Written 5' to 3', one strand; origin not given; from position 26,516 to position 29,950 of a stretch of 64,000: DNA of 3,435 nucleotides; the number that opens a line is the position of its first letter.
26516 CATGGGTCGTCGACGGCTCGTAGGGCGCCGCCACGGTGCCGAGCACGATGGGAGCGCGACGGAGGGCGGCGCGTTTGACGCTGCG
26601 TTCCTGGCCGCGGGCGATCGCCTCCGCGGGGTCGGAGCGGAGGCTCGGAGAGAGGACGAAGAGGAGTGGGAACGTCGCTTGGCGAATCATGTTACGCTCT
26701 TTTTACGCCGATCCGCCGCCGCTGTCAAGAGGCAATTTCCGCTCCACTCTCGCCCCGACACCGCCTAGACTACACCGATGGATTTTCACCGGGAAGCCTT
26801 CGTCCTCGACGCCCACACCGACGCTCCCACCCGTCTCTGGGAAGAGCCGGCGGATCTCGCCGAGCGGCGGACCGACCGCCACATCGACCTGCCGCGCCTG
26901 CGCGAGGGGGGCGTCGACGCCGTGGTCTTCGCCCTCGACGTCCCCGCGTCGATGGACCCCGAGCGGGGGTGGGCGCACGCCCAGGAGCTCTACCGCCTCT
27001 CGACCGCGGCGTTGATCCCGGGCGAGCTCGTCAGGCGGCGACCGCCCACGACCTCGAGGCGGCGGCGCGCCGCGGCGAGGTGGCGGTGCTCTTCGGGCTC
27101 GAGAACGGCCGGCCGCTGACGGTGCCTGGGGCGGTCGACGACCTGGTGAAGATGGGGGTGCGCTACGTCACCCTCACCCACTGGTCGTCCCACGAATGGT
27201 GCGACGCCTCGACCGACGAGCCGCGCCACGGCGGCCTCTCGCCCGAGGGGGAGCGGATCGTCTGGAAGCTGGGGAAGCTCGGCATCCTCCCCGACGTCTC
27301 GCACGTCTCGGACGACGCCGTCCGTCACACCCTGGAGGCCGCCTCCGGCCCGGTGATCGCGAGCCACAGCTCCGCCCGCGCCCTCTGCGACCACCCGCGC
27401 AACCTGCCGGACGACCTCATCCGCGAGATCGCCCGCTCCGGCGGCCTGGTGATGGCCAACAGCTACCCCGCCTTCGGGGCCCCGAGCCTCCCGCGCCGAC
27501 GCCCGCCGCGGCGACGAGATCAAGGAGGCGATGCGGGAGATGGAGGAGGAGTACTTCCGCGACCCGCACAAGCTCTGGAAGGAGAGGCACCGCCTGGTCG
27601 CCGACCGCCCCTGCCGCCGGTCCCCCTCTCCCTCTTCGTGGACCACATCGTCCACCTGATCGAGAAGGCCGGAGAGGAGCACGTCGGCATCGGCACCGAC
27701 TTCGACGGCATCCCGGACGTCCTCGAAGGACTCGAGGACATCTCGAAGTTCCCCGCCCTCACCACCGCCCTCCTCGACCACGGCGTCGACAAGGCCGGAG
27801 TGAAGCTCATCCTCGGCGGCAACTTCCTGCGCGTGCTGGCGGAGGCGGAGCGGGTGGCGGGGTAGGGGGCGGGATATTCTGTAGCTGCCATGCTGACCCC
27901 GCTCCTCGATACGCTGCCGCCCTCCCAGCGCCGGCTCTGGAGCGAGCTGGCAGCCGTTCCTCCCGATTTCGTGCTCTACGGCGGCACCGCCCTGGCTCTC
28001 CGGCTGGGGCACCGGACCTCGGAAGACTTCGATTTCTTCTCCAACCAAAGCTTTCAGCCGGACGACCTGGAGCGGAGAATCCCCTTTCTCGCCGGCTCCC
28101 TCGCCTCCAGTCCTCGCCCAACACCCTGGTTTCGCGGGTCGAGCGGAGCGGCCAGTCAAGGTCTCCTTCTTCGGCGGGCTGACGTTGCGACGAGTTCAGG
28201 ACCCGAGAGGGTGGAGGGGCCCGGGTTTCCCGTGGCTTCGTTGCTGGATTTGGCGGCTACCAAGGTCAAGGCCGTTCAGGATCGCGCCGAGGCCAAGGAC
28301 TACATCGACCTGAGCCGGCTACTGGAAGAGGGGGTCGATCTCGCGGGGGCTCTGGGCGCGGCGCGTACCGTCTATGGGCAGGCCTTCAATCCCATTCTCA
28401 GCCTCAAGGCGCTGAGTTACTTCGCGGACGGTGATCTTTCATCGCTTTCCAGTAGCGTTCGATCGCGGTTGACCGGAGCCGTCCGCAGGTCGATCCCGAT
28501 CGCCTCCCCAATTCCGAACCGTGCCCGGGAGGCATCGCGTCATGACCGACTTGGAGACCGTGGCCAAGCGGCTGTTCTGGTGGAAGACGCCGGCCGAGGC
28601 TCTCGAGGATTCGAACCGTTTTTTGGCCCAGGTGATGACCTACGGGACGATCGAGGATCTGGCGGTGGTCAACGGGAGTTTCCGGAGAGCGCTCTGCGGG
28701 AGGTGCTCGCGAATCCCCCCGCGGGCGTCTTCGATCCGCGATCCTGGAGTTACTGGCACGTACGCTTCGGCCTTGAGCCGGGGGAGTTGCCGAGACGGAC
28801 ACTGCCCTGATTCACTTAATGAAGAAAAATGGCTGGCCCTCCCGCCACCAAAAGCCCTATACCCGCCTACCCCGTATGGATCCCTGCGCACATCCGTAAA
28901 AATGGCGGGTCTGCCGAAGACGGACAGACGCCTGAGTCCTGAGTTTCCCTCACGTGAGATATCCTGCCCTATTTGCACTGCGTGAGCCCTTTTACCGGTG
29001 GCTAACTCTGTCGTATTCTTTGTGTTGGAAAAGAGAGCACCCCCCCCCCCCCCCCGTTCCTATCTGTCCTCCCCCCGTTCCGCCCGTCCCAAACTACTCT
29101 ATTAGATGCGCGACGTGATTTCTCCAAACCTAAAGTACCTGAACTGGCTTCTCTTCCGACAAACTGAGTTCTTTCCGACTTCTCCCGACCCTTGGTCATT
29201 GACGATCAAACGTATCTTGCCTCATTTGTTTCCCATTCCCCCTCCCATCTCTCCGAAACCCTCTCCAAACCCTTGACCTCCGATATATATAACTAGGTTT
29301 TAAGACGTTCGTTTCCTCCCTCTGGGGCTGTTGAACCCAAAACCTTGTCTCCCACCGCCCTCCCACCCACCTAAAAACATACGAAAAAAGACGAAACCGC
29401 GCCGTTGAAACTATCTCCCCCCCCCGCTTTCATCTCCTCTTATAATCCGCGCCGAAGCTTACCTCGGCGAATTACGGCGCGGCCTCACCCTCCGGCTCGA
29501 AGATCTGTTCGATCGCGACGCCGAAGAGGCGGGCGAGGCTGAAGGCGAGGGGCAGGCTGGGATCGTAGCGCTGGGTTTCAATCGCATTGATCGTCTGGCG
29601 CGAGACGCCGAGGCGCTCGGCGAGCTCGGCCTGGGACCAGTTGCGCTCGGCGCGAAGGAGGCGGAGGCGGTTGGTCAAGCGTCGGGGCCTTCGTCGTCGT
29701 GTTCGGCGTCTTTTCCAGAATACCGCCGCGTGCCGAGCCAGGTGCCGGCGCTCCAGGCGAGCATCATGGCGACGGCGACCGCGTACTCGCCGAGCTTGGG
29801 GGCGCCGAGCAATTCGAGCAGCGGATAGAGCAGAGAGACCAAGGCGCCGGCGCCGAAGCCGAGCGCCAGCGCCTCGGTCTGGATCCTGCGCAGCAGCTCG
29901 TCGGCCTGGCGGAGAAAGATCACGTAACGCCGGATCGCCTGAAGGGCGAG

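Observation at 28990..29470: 480-bp CT-rich, low-GC non-coding tract with a C17 homopolymer between convergent genes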

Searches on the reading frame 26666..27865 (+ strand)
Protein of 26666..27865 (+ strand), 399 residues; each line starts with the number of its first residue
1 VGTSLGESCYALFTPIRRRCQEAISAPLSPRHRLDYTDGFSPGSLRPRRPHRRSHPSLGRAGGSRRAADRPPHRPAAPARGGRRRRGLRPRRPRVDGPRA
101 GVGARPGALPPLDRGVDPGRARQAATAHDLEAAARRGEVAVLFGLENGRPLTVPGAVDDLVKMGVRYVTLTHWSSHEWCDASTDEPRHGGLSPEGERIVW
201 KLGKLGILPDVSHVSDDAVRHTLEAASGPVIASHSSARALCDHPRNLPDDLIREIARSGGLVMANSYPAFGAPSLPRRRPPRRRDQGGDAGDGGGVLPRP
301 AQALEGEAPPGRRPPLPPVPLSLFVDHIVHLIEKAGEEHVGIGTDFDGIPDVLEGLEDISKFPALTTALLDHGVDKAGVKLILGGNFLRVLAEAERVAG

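Call 10: search_protein_families(library=pfam, proteins=[window:26666-27865:+], max_evalue=0.01)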
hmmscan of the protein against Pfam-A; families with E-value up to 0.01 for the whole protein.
window:26666-27865:+ (399 aa): 1 family
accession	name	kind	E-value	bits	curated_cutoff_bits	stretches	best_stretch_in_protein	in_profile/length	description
PF01244.27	Peptidase_M19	-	5.6e-71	239.7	26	1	119-392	85-318/319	Membrane dipeptidase (Peptidase family M19)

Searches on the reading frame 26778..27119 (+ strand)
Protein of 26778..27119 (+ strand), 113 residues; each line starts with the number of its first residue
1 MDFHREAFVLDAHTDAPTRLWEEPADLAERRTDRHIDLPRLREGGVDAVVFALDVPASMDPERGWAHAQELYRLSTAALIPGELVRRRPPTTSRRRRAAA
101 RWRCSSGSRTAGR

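Call 10: search_protein_families(library=pfam, proteins=[window:26778-27119:+], max_evalue=0.01)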
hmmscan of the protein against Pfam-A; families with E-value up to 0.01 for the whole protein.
window:26778-27119:+ (113 aa): 1 family
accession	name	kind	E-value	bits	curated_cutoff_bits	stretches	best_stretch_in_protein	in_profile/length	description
PF01244.27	Peptidase_M19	-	4.5e-09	36.3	26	1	4-72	3-73/319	Membrane dipeptidase (Peptidase family M19)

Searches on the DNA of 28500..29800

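Call 5: search_rna_families(source=window, start=28500, end=29800, threshold=evalue, max_evalue=10)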
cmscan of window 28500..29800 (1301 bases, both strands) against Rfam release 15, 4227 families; matches with E-value up to 10: 4.
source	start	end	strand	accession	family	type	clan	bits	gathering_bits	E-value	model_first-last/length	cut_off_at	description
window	29575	29597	-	RF01323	CRISPR-DR10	Gene; CRISPR;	-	16.7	39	1.7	1-37/37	no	CRISPR RNA direct repeat element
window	29585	29634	-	RF00454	p27_CRE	Cis-reg;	-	16.1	42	4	1-59/59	no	p27 cis-regulatory element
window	29481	29552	+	RF00381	Antizyme_FSE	Cis-reg; frameshift_element;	-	14.6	40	9.8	6-56/59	no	Antizyme RNA frameshifting stimulation element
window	29225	29358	-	RF02197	TP73-AS1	Gene; lncRNA;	-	13.6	75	5.8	1-161/161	no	TP73 antisense RNA 1 conserved region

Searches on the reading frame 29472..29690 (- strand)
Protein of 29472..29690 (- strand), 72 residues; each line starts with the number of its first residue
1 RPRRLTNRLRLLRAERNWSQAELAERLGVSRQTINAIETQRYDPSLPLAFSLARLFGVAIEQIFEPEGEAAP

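Call 10: search_protein_families(library=pfam, proteins=[window:29472-29690:-], max_evalue=0.01)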
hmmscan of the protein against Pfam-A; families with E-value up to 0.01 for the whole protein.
window:29472-29690:- (72 aa): 23 families
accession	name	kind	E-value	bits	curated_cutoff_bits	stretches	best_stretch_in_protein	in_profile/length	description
PF01381.28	HTH_3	-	6.7e-17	61.7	23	1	9-61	1-53/55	Helix-turn-helix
PF13560.12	HTH_31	-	4.2e-14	53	27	1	5-59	2-57/64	Helix-turn-helix domain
PF12844.13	HTH_19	-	4.9e-11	42.8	30.2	1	7-64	2-59/64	Helix-turn-helix domain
PF13443.12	HTH_26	-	9.1e-08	32.7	22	1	8-67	1-61/63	Cro/C1-type HTH DNA-binding domain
PF08279.18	HTH_11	-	4.7e-07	30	25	1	5-34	2-32/55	HTH domain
PF13413.12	HTH_25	-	1.9e-06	28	24.6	1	8-43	1-36/62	Helix-turn-helix domain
PF04545.22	Sigma70_r4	-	4.4e-06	26.5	24.1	1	12-40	15-43/50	Sigma-70, region 4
PF13384.12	HTH_23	-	7.1e-06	26.1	24.6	1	4-35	3-35/50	Homeodomain-like domain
PF13412.12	HTH_24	-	5.9e-05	23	21.9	1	9-36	9-36/48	Winged helix-turn-helix DNA-binding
PF08281.18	Sigma70_r4_2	-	0.00049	20.1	25.7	1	11-35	20-44/54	Sigma-70, region 4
PF13545.12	HTH_Crp_2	-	0.0014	19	27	1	16-36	21-41/70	Crp-like helix-turn-helix domain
PF04218.19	CENP-B_N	-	0.0015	18.5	21.2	1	13-37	18-42/53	CENP-B N-terminal DNA-binding domain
PF13518.12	HTH_28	-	0.0018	18.7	25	1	12-34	7-29/52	Helix-turn-helix domain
PF12802.13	MarR_2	-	0.0024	18.5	27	1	18-36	21-39/61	MarR family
PF02954.25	HTH_8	-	0.0025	18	22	1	17-34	18-35/42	Bacterial regulatory protein, Fis family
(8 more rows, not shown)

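Call 20: find_encoding_contigs(protein=window:29472-29678:-, flank=10000, max_places=10)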
Protein window:29472-29678:- (68 aa): 1 contig read that carries it; 1 place shown.
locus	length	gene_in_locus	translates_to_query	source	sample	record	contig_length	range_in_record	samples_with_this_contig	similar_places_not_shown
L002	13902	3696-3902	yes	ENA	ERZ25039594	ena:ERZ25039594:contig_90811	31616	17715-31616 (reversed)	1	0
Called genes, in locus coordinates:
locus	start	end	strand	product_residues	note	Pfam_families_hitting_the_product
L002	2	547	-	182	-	?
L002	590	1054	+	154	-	PF20791:Acyl-ACP_TE_C (weak), PF13279:4HBT_2, PF03061:4HBT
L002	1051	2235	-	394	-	PF00144:Beta-lactamase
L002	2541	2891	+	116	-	-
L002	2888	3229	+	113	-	PF00581:Rhodanese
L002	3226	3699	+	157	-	-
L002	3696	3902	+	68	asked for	PF08279:HTH_11 (weak), PF12844:HTH_19, PF13384:HTH_23 (faint), PF13560:HTH_31, PF01381:HTH_3, PF04545:Sigma70_r4 (weak), PF13413:HTH_25 (weak), PF13443:HTH_26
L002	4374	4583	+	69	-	-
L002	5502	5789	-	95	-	-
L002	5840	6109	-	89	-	-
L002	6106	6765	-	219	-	PF08843:AbiEii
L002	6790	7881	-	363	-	PF01244:Peptidase_M19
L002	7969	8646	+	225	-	-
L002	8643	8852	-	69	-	-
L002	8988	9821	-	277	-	PF09312:SurA_N (weak)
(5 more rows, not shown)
